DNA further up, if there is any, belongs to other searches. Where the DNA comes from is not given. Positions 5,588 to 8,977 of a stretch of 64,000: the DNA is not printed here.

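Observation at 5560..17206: PglZ-less methylase / DUF499 ATPase / SNF2-nuclease / RNase J-like nuclease operon: candidate multi-gene defence island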

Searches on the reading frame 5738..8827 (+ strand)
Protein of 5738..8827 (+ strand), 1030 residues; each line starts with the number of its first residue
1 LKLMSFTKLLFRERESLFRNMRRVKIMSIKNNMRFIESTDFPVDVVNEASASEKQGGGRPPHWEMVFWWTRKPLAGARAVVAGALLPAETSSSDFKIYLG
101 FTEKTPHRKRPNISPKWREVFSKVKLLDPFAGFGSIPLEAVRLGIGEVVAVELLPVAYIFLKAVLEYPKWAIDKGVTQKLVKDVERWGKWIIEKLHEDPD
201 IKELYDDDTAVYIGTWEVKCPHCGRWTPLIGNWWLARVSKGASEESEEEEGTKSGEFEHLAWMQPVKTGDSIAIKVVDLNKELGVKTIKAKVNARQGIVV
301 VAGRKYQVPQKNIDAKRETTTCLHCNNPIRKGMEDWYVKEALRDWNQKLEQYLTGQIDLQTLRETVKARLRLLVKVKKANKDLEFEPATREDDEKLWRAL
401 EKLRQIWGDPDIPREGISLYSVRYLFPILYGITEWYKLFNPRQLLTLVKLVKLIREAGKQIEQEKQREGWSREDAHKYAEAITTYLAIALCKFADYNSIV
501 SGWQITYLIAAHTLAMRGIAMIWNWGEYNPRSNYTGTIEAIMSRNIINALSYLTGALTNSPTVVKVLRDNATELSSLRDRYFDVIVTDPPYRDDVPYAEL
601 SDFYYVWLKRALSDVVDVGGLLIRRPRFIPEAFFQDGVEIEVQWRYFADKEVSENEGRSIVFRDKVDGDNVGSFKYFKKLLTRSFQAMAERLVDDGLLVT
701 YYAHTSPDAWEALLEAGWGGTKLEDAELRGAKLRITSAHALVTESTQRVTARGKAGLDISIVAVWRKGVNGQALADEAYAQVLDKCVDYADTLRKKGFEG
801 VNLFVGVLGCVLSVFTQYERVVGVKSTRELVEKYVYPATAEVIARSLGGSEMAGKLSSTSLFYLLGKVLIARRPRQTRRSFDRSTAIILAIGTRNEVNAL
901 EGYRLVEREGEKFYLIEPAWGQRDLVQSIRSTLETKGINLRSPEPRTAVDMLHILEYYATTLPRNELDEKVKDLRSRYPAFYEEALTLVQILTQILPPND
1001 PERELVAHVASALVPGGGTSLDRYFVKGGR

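Call 4: search_protein_families(library=pfam, proteins=[window:5738-8827:+], max_evalue=0.01)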
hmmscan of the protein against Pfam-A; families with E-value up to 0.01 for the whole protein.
window:5738-8827:+ (1030 aa): 3 families
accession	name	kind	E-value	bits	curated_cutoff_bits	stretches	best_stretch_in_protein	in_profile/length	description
PF06634.17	DUF1156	-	1e-11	45.2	24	1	41-96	2-53/73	Protein of unknown function (DUF1156)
PF03602.21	Cons_hypoth95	-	1.2e-06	28.8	24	0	118-166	37-85/182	Conserved hypothetical protein 95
PF01170.24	UPF0020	-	0.0009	19.4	22.3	0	564-595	105-135/197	RMKL-like, methyltransferase domain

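Call 5: search_protein_families(library=padloc, proteins=[window:5738-8827:+], max_evalue=0.01)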
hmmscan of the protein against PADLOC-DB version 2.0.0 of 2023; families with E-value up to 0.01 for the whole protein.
window:5738-8827:+ (1030 aa): 13 families
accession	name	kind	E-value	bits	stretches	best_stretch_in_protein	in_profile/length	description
PDLC03352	MTase_II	-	3.4e-237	787.9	2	306-991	283-979/1023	Type II methyltransferase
PDLC00661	HmaB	-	3.2e-57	192.1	4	427-615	414-602/973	DNA-adenine methylase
PDLC00660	HmaB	-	3.3e-56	188.8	4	422-615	408-601/967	DNA-adenine methylase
PDLC03233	MTase_II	-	2.4e-26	90.5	2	426-618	352-528/731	Type II methyltransferase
PDLC02189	DUF1156_MTase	-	1.5e-23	81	3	431-612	438-577/944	-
PDLC03314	MTase_II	-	2e-13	47.3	1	483-610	460-575/944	Type II methyltransferase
PDLC03319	MTase_II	-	1.3e-06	25.5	1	570-611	281-321/503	Type II methyltransferase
PDLC04134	mad2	-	3.3e-05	20.9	0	121-167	290-335/492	mads_2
PDLC03224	MTase_II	-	0.00011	19.3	0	125-163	96-133/481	Type II methyltransferase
PDLC02541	PglX|PglXI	-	0.00016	17.9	1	543-609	457-521/919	PglXI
PDLC03295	MTase_II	-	0.0011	16.5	0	108-147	210-249/292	Type II methyltransferase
PDLC03353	MTase_II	-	0.0012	16.4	1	563-603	9-49/260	Type II methyltransferase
PDLC03312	MTase_II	-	0.0052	12.5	1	551-611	1098-1158/1344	Type II methyltransferase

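Call 46: search_protein_families(library=ncbifam, proteins=[window:5816-8827:+], max_evalue=0.001)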
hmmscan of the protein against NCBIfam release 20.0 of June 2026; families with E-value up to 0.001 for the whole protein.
window:5816-8827:+ (1004 aa): 2 families
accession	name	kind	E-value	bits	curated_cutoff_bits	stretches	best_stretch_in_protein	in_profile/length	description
NF042963.1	DUF1156_antiphage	equivalog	3.6e-31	108.1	1000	3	97-588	184-606/960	anti-phage-associated DUF1156 domain-containing protein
TIGR00095.1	TIGR00095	equivalog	0.00015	21.4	117.5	0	91-136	47-92/194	16S rRNA (guanine(966)-N(2))-methyltransferase RsmD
